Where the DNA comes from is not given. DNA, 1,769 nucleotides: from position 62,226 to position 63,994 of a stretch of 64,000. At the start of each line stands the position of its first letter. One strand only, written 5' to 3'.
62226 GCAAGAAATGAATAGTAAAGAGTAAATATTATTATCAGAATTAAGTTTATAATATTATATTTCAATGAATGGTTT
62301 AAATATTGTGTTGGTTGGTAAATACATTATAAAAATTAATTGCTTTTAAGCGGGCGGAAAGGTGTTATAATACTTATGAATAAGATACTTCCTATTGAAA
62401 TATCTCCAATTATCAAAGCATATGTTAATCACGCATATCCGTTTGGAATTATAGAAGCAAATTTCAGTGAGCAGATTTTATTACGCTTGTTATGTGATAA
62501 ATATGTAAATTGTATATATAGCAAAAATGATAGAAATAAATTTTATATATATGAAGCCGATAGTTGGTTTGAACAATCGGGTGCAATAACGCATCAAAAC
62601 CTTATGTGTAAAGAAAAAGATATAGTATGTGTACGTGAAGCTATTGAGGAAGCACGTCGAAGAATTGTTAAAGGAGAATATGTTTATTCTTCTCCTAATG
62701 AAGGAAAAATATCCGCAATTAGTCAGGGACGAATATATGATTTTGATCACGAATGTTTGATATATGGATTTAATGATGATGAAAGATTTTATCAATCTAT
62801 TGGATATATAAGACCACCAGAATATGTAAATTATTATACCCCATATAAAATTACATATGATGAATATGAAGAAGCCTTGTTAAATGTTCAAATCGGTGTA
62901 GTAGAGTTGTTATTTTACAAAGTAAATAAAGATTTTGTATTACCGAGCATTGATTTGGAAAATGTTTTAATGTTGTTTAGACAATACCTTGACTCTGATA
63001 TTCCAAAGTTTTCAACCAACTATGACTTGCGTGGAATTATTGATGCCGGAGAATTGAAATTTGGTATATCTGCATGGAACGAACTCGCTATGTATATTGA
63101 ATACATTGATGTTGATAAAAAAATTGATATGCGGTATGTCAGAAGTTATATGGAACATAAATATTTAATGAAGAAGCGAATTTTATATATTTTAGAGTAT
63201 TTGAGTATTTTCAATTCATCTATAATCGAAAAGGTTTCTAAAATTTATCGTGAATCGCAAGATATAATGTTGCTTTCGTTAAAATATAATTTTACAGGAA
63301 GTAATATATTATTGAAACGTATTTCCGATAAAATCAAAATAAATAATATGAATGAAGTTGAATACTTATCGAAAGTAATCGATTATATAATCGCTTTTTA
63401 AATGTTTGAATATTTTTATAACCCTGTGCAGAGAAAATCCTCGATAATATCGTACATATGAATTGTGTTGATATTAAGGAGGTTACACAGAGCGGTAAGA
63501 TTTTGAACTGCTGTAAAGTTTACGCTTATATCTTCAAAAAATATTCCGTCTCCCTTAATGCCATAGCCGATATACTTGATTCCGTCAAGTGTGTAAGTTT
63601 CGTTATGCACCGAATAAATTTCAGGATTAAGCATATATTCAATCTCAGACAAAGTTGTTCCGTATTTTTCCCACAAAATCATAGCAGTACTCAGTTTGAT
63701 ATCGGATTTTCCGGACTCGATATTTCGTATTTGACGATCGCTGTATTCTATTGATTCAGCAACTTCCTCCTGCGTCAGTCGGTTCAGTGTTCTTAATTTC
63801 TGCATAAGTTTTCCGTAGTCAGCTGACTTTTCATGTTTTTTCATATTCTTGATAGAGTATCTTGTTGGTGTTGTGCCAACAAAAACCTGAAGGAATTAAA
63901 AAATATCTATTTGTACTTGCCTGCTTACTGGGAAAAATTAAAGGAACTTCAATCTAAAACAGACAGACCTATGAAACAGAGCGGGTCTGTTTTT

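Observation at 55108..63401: AT-rich island encoding an uncharacterised radical-SAM/SPASM RiPP pathway that includes a carrier-protein component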

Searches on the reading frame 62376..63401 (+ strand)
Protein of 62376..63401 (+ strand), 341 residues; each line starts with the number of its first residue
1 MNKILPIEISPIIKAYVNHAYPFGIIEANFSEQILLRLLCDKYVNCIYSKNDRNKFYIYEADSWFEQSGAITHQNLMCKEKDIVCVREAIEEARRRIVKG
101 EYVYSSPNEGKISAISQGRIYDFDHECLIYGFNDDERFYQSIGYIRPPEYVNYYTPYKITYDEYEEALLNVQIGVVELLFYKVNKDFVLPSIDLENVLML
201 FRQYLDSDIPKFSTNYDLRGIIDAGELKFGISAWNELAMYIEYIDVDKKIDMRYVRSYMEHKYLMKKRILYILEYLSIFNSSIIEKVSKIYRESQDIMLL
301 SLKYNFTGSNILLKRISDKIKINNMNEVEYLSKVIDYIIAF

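Call 4: search_protein_families(library=ncbifam, proteins=[window:62376-63401:+], max_evalue=0.01)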
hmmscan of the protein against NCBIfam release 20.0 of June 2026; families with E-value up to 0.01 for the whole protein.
window:62376-63401:+ (341 aa): 0 families

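Call 5: search_protein_families(library=pfam, proteins=[window:62376-63401:+], max_evalue=0.01)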
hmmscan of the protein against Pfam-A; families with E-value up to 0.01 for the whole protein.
window:62376-63401:+ (341 aa): 0 families

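Call 42: find_homologous_proteins(query=window:62376-63401:+, max_evalue=0.001)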
Query window:62376-63401:+ (341 aa): 15 proteins with E <= 0.001 among 1006 candidates.
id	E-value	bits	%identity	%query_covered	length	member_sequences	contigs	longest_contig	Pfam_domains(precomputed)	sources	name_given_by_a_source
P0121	4.9e-221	751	100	100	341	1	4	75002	-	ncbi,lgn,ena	-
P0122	1.8e-183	628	83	100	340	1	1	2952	-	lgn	-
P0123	2.0e-169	582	77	100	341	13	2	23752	-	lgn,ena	-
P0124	2.6e-161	555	73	99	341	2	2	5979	-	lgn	-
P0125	2.5e-156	539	70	100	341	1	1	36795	-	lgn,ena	-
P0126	6.6e-156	537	71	100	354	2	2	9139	-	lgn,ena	-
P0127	2.6e-150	519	68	100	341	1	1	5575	-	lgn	-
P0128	1.6e-134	467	64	99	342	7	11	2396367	-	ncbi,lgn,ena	-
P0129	5.4e-118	413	57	99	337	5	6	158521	-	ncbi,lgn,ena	-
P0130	2.0e-101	358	50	98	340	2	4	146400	-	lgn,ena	-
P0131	1.1e-98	349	49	98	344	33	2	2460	-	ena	-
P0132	3.6e-96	341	49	98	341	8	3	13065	-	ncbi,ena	-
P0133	1.3e-77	280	42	98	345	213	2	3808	-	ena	-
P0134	2.6e-76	276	41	98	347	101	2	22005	-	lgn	-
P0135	5.4e-62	228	39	98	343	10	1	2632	-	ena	-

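Call 47: search_protein_families(library=pfam, alignment_id=A4, max_evalue=10)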
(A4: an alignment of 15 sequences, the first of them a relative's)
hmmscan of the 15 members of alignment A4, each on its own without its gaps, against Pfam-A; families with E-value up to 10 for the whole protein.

A. member 1, P0121 (341 aa): 0 families

B. families by the number of members that match (of 15 scanned): 5 families
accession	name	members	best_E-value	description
PF22199.2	FKBP26_IF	3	0.13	FKBP26, IF domain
PF02429.20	PCP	1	0.064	Peridinin-chlorophyll A binding protein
PF23110.1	H1_KCTD8_12_16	1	0.076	KCTD8/12/16 H1 domain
PF22757.1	GeBP-like_C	1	0.11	Glabrous-enhancer-binding protein-like family, C-terminal domain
PF09103.16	BRCA-2_OB1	1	0.18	BRCA2, oligonucleotide/oligosaccharide-binding, domain 1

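Call 53: predict_structure(alignment_id=A4)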
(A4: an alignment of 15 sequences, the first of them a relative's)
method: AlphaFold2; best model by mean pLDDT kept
length: 341 residues; sequences in the alignment: 15
mean_pLDDT: 79.9   pTM: 0.77
mean pLDDT of the five models: 79.9, 79.4, 75.4, 72.6, 71.3
residues with pLDDT >= 90: 97; 70-90: 164; 50-70: 57; < 50: 23
segments of 3 or more residues with pLDDT < 50: 53-55, 57-61, 210-217, 219-221, 223-225
pLDDT, mean of each block of 10 residues (from residue 1): 90 63 88 83 64 48 73 85 88 94 79 58 74 93 71 79 87 80 90 86 73 41 54 84 81 82 89 88 93 96 89 94 94 90 78
secondary structure, 60 per line:
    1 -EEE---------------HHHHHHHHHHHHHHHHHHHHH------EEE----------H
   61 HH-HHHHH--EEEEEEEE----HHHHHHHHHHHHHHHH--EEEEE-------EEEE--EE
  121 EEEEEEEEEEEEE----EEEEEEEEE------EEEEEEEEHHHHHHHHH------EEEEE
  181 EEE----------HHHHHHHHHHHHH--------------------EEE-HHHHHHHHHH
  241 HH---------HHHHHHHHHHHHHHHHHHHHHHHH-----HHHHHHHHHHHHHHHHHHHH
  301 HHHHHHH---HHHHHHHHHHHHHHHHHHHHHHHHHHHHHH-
elements in order: E2-4 H20-40 E47-49 H64-68 E71-78 H83-98 E101-105 E113-116 E119-133 E138-146 E153-160 H161-169 E176-183 H194-206 E227-229 H231-242 H252-275 H281-307 H311-340

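Call 56: fold_search(model_id=the predicted structure, library=pdb)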
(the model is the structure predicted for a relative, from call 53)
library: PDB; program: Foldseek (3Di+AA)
matches with E <= 10: 681; with E <= 0.001: 15
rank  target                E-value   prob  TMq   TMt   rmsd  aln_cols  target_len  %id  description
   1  9qvl                  3.7e-07  1.00  0.52  0.56   7.4       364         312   11  Crystal structure of the CtaG_C11A variant from Ruminiclostridium cellulolyticum (P2(1)2(1)2(1)-small) (released 2025-10-01)
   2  7wuw_C                4.6e-07  1.00  0.48  0.50   7.5       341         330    8  Crystal structure of AziU3/U2 from Streptomyces sahachiroi (released 2022-09-07)
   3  8gs1_D                1.5e-06  1.00  0.44  0.45   7.9       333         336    8  Crystal structure of AziU2-U3 complex from Streptomyces sahachiroi NRRL2485 (released 2023-09-06)
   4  9qvq_B                1.8e-06  1.00  0.51  0.55   7.6       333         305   11  Crystal structure of the CtaG_H128A variant from Ruminiclostridium cellulolyticum in complex with PHBA (P2(1)-medium) (released 2025-10-01)
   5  9qvj_A                1.9e-06  1.00  0.50  0.55   7.7       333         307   11  Crystal structure of CtaG from Ruminiclostridium cellulolyticum (P2(1)-medium) (released 2025-10-01)
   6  9qvs                  2.2e-06  1.00  0.52  0.57   6.6       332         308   10  Crystal structure of the CtaG_D144N variant from Ruminiclostridium cellulolyticum (P2(1)-small) (released 2025-10-01)
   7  9qvk                  2.3e-06  1.00  0.52  0.56   7.3       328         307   11  Crystal structure of the CtaG_C11A variant from Ruminiclostridium cellulolyticum (P2(1)-small) (released 2025-10-01)
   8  9qvp_A                3.4e-06  1.00  0.50  0.55   7.5       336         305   10  Crystal structure of the CtaG_H128A variant from Ruminiclostridium cellulolyticum (P2(1)2(1)2(1)-medium) (released 2025-10-01)
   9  9quz                  3.5e-06  1.00  0.52  0.57   7.2       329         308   11  Crystal structure of CtaG from Ruminiclostridium cellulolyticum (P2(1)-small) (released 2025-10-01)
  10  9qvo                  7.8e-06  1.00  0.51  0.56   7.3       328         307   11  Crystal structure of the CtaG_H128A variant from Ruminiclostridium cellulolyticum (P2(1)-small) (released 2025-10-01)
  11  7yn1_A                7.4e-05  1.00  0.47  0.46   8.8       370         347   10  Crystal structure of selenomethionine labeled CcbD (released 2023-08-02)
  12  7yn1_B                1.5e-04  1.00  0.34  0.34  10.3       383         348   11  Crystal structure of selenomethionine labeled CcbD (released 2023-08-02)
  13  9dkr_B                4.9e-04  1.00  0.42  0.42   8.9       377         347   11  Crystal structure of CcbD complexed with PCP domain of CcbZ (released 2025-10-01)
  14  9dks_A                7.1e-04  1.00  0.41  0.40   8.4       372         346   12  Crystal structure of CcbD C19S mutant complexed with single PCP domain of CcbZ (released 2025-09-17)
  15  7yn2_A                7.5e-04  1.00  0.40  0.40   9.2       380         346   11  Crystal structure of CcbD with methylthiolincosamide (released 2023-08-02)
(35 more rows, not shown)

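Call 57: search_solved_structures(query=A4, max_evalue=10, show_alignments=5)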
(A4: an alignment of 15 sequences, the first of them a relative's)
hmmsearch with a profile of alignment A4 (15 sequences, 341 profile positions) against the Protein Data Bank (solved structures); distinct sequences matched with E-value up to 10: 0.

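Call 60: search_solved_structures(query=A6, max_evalue=10, show_alignments=3)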
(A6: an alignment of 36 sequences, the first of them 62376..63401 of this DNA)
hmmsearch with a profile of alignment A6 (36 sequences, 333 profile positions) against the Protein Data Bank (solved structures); distinct sequences matched with E-value up to 10: 4.
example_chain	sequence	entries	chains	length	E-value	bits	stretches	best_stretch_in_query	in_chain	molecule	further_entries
6d7j_A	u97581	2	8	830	0.26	13.6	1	78-123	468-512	Beta-Glucuronidase | Glycosyl hydrolase family 2, TIM barrel domain protein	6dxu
8c5v_C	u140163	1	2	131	0.57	12.5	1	219-285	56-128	Chemotaxis protein CheA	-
1c3y_A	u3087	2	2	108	0.8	12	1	249-304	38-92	THP12 CARRIER PROTEIN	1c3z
2k9m_A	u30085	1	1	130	0.96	11.7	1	256-331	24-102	RNA polymerase sigma factor RpoN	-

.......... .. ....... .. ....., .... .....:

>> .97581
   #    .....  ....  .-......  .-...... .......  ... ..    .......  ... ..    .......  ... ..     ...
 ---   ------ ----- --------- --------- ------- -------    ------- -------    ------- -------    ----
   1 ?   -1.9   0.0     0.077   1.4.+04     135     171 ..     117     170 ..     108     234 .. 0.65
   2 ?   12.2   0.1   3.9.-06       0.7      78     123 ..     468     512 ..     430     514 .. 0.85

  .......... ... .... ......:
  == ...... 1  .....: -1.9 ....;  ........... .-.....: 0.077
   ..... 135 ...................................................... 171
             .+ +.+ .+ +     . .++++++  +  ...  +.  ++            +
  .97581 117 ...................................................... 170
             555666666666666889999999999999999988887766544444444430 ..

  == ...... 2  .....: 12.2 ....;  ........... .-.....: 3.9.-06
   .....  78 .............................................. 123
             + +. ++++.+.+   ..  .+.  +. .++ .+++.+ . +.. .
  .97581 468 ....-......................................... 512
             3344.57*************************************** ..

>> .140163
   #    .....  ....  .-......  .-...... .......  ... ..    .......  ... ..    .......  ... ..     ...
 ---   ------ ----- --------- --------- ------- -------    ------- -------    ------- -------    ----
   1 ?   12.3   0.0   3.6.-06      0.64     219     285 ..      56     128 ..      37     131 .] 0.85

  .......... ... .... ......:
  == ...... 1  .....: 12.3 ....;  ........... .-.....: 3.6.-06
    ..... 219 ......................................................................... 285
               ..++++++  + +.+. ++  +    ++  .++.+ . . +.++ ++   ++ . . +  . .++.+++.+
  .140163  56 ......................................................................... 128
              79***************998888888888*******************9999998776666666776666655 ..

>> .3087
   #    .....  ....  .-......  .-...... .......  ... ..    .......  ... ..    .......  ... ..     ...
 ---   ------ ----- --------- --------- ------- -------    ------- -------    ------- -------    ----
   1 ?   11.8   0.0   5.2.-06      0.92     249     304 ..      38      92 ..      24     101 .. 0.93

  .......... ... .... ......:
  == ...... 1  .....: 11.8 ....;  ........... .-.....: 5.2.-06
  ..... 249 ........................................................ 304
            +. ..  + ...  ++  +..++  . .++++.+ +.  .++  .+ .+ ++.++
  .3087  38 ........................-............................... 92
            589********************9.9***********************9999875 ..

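Call 61: search_protein_families(library=pfam, alignment_id=A6, max_evalue=1)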
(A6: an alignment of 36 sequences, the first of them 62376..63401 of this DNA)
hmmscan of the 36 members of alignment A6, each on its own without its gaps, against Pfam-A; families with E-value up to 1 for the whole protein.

A. member 1, window:62376-63401:+ (341 aa): 0 families

B. families by the number of members that match (of 36 scanned): 24 families
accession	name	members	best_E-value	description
PF14399.12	BtrH_N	9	9.4e-09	Butirosin biosynthesis protein H, N-terminal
PF13529.12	Peptidase_C39_2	6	0.0087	Peptidase_C39 like family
PF16076.10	Acyltransf_C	2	0.039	Acyltransferase C-terminus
PF19468.4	DUF6005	1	3.9e-05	Family of unknown function (DUF6005)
PF06353.17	DUF1062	1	0.016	Protein of unknown function (DUF1062)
PF15219.11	TEX12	1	0.016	Testis-expressed 12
PF11638.13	DnaA_N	1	0.018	DnaA N-terminal domain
PF09055.16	Sod_Ni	1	0.02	Nickel-containing superoxide dismutase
PF10626.15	TraO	1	0.047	Conjugative transposon protein TraO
PF05280.16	FlhC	1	0.067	Flagellar transcriptional activator (FlhC)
PF08893.15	DUF1839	1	0.067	Domain of unknown function (DUF1839)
PF22885.1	DUF7020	1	0.067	Domain of unknown function (DUF7020)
PF22727.1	NCH2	1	0.071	NACHT C-terminal Helical domain 2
PF22804.1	ASA5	1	0.084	F1F0 ATP synthase subunit ASA5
PF21059.3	BTBD16_C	1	0.089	BTB/POZ domain-containing protein 16, C-terminal domain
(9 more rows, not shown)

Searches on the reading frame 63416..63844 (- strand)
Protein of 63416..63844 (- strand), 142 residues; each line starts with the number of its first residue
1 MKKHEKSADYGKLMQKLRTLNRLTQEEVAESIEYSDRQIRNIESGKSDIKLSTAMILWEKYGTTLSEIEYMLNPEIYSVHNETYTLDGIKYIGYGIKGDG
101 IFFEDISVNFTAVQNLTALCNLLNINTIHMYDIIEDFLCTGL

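Call 4: search_protein_families(library=ncbifam, proteins=[window:63416-63844:-], max_evalue=0.01)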
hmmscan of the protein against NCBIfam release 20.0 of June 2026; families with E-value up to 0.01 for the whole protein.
window:63416-63844:- (142 aa): 5 families
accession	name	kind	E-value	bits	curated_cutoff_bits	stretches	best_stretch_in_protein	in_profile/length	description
TIGR03070.1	couple_hipB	subfamily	1.3e-06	28.2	71.65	1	11-62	4-55/58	type II toxin-antitoxin system Y4mF family antitoxin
NF047948.1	male_kill_WMK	equivalog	0.00015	21.3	300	1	2-53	155-206/300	WO male-killing family protein Wmk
NF058600.1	TransRegSco1979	equivalog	0.00017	20.7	350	1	11-72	10-72/280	Sco1979 family transcriptional regulator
TIGR00270.2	TIGR00270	equivalog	0.00067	19.5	110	1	8-86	74-152/159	multiprotein bridging factor aMBF1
NF041951.1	phage_RstR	subfamily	0.0083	16.4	80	0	13-48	6-41/108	RstR family transcriptional repressor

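Call 5: search_protein_families(library=pfam, proteins=[window:63416-63844:-], max_evalue=0.01)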
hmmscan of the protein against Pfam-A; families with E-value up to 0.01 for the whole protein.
window:63416-63844:- (142 aa): 4 families
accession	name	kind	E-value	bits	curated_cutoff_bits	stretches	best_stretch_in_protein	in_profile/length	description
PF01381.28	HTH_3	-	8.4e-09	35.8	23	1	15-68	2-55/55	Helix-turn-helix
PF12844.13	HTH_19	-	1.5e-05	25.2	30.2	1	11-62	1-52/64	Helix-turn-helix domain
PF13560.12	HTH_31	-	2.8e-05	24.8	27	1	11-69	3-62/64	Helix-turn-helix domain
PF20124.4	DUF6514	-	0.00052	20.6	23.9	1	88-139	40-93/94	Family of unknown function (DUF6514)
